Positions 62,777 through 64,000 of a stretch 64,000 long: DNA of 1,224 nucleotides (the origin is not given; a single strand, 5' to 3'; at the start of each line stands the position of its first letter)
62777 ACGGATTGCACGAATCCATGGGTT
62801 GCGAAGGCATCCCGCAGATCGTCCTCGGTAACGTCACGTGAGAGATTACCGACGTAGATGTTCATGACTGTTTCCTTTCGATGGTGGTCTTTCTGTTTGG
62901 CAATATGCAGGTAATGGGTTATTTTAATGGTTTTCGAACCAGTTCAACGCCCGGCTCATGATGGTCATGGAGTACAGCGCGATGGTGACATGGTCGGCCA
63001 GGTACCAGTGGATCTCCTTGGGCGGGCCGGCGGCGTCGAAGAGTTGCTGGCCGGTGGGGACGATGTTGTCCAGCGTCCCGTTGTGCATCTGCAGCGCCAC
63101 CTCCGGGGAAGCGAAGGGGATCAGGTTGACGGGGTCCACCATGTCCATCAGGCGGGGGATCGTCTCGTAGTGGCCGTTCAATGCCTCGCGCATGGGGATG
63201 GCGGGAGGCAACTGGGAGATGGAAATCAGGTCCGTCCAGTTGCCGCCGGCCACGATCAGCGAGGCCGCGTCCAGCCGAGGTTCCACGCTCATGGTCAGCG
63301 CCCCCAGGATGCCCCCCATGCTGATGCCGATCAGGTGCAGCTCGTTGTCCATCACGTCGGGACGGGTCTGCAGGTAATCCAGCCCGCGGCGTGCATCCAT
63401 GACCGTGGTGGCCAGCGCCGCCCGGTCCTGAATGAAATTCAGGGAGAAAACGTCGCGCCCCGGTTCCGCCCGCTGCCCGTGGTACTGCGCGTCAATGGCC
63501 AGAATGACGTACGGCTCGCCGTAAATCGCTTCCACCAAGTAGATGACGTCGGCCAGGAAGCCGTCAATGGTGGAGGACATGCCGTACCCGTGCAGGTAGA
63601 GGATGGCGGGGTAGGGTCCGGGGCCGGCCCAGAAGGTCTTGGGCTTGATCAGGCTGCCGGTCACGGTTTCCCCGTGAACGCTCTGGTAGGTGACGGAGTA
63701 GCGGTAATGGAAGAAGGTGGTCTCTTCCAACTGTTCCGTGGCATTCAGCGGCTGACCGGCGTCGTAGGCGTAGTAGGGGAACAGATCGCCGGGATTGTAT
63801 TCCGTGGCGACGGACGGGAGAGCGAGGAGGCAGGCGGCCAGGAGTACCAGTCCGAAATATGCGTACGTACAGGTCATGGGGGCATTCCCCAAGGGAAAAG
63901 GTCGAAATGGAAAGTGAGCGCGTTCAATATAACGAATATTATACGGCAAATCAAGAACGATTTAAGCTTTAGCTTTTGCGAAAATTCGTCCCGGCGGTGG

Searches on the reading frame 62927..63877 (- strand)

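Call 6: search_protein_families(library=ncbifam, proteins=[window:62927-63877:-], max_evalue=0.001)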
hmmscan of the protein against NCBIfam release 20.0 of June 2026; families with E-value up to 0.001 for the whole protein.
window:62927-63877:- (317 aa): 1 family
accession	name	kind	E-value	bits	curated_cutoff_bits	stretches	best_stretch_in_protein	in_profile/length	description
NF007857.0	PRK10566.1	equivalog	2.9e-06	27.3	201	1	88-277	26-204/249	esterase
